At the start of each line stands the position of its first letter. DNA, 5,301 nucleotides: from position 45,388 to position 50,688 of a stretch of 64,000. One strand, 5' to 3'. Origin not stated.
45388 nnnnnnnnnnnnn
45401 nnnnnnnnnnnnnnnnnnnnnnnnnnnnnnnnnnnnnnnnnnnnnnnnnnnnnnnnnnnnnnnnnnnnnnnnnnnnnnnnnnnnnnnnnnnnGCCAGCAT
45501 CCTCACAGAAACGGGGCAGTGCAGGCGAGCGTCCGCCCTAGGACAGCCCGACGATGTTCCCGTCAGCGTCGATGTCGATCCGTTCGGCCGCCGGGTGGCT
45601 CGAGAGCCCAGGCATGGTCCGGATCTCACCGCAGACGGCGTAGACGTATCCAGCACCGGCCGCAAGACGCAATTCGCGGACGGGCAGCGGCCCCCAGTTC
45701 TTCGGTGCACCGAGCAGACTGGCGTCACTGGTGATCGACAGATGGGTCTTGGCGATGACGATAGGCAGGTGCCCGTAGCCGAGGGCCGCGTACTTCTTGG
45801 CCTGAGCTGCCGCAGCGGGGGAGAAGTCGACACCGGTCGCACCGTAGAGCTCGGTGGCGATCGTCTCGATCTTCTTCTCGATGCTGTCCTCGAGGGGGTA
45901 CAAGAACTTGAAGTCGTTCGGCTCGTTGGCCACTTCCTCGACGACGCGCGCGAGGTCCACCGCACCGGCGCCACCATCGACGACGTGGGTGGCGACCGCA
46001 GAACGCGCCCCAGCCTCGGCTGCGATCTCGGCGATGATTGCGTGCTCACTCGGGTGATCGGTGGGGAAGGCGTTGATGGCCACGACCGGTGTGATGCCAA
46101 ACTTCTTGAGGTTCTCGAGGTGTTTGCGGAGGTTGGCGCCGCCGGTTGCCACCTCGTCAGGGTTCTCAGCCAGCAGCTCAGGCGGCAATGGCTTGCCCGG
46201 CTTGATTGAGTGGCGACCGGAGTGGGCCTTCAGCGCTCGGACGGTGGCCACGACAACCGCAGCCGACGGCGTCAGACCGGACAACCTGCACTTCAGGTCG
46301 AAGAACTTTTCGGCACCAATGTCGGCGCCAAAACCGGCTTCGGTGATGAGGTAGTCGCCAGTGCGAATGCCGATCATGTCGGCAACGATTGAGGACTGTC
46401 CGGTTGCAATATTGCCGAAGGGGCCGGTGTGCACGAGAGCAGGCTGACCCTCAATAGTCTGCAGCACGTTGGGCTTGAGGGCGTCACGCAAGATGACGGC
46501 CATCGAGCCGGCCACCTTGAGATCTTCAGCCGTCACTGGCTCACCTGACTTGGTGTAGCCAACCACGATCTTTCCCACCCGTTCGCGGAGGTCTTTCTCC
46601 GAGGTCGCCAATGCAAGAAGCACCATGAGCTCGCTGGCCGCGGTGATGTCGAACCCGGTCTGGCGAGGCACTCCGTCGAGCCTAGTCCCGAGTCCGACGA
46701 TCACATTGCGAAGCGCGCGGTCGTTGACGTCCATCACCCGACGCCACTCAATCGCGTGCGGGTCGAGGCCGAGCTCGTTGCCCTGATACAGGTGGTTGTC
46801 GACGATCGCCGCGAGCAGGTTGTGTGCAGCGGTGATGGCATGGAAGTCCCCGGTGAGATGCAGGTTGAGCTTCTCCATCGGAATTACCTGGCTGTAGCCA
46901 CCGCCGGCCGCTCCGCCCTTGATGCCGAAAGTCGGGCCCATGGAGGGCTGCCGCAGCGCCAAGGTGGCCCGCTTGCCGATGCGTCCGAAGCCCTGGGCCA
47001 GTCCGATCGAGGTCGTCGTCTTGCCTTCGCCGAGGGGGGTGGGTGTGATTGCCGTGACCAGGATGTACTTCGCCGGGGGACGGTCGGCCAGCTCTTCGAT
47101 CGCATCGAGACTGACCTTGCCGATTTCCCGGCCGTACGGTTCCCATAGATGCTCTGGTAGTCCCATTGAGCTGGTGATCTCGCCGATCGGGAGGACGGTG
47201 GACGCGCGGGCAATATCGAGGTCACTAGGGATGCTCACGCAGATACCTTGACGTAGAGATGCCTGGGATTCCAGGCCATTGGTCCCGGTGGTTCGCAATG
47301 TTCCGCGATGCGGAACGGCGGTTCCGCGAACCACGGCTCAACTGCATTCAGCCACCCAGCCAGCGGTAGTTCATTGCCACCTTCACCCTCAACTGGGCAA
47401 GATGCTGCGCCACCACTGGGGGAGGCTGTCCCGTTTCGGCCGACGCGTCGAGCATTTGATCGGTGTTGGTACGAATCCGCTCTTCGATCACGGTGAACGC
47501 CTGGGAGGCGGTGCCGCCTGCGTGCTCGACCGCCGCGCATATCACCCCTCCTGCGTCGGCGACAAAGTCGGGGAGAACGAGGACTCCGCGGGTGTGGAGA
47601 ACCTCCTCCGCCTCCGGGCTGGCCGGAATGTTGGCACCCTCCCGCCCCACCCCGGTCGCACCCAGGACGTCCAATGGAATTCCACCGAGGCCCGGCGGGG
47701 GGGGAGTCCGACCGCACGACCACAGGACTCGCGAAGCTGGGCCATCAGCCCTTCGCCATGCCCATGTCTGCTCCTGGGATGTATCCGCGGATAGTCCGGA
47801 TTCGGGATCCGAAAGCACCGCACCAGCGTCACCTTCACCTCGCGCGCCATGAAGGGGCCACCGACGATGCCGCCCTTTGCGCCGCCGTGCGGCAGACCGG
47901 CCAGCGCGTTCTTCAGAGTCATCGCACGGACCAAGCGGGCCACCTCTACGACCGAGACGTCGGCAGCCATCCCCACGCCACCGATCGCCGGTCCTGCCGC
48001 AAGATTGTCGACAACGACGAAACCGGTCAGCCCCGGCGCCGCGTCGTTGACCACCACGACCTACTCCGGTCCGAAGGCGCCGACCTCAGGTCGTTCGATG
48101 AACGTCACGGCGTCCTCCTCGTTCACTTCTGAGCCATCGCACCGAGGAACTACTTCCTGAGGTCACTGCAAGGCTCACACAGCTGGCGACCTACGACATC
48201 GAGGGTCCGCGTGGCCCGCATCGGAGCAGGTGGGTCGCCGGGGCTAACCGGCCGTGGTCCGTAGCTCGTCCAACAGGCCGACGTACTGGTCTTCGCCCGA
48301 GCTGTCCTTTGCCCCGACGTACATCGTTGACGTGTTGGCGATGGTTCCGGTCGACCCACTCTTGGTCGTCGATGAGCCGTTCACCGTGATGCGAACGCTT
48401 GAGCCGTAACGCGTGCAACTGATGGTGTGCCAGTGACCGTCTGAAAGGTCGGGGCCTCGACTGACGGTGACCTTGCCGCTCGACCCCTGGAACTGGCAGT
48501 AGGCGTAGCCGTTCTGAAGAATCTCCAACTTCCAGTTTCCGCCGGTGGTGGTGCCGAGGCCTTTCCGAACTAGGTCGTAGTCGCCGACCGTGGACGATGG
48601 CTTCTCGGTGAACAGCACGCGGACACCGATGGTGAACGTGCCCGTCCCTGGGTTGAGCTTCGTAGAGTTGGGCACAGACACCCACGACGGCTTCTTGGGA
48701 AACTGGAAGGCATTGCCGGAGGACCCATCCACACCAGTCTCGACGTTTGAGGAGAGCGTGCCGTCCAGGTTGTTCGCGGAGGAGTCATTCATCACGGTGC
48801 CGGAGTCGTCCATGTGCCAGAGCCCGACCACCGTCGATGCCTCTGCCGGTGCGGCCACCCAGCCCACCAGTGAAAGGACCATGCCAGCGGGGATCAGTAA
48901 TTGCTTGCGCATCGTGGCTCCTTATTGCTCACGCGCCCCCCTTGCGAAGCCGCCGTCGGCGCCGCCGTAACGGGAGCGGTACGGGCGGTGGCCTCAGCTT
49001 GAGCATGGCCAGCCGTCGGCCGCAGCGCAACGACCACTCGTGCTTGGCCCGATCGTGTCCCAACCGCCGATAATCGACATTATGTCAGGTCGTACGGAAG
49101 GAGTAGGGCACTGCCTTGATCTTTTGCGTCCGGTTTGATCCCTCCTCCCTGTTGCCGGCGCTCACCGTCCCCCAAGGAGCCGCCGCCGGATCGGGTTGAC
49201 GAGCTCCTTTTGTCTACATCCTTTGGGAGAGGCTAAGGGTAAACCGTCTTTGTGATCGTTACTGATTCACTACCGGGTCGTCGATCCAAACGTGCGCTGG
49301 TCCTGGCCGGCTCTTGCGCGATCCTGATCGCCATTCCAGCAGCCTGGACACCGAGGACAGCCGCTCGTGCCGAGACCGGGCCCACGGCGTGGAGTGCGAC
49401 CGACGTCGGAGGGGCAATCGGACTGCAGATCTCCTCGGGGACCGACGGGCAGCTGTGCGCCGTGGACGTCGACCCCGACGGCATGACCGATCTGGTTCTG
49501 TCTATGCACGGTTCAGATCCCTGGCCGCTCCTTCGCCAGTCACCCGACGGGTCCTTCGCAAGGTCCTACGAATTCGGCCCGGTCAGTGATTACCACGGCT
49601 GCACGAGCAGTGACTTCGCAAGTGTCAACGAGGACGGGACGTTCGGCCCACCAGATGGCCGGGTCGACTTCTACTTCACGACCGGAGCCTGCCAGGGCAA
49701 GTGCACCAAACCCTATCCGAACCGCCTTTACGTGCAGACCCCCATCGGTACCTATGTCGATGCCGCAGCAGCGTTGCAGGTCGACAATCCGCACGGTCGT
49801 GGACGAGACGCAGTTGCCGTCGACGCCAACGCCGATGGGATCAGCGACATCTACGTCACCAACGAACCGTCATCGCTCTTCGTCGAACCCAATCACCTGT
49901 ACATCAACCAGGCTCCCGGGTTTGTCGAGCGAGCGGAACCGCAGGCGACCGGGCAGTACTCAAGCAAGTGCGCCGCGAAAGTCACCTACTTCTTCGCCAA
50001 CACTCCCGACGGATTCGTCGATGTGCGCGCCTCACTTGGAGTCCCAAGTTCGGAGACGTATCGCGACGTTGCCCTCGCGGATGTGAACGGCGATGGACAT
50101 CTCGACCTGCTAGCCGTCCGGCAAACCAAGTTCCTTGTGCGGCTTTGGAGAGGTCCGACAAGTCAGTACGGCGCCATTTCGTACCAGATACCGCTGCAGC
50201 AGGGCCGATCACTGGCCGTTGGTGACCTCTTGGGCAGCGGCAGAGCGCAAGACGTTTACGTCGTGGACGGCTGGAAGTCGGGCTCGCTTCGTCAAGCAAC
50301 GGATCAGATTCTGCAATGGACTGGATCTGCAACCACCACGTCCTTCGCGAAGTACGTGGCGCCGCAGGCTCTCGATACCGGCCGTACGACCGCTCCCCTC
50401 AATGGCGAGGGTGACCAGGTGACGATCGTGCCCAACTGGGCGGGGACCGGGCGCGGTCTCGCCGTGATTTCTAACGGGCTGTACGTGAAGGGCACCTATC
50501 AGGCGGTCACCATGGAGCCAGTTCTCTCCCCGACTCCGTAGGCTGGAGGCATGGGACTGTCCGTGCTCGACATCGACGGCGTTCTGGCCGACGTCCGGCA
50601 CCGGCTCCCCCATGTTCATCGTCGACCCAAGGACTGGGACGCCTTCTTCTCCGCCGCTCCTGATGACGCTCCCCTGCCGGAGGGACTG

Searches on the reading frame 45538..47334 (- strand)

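Call 8: search_protein_families(library=pfam, proteins=[window:45538-47334:-])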
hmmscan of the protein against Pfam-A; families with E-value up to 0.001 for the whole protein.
window:45538-47334:- (598 aa): 1 family
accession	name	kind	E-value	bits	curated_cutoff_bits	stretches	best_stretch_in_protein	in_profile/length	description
PF01268.25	FTHFS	-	1.6e-242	806.1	27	1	37-598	2-556/556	Formate--tetrahydrofolate ligase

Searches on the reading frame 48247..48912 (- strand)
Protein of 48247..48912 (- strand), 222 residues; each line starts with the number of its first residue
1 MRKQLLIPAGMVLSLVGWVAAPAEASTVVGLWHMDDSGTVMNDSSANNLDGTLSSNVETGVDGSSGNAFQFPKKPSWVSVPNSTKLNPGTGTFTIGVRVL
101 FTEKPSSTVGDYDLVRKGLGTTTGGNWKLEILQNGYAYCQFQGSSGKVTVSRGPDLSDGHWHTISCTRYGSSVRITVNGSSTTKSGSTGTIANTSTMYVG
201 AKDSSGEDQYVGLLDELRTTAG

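Call 26: search_protein_families(library=pfam, max_evalue=0.00001, proteins=[window:48247-48912:-])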
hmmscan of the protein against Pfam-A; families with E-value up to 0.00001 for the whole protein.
window:48247-48912:- (222 aa): 3 families
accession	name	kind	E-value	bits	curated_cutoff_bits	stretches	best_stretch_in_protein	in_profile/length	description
PF13385.13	Laminin_G_3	-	1.3e-12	48.5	27.6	1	76-218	5-139/151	Concanavalin A-like lectin/glucanases superfamily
PF02210.31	Laminin_G_2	-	1.9e-10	41.7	22.9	1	129-215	23-119/126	Laminin G domain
PF00054.30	Laminin_G_1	-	9.8e-10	39.2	24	1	122-202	16-100/131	Laminin G domain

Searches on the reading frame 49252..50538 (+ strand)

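Call 27: search_protein_families(library=pfam, max_evalue=0.00001, proteins=[window:49252-50538:+])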
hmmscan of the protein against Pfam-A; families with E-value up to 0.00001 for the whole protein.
window:49252-50538:+ (429 aa): 2 families
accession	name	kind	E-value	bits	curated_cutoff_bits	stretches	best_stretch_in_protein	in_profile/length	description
PF13517.12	FG-GAP_3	-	5.9e-15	56.1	26.9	0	246-287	19-60/61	FG-GAP-like repeat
PF01839.29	FG-GAP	-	4.1e-08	33.4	22.1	0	272-287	4-19/37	FG-GAP repeat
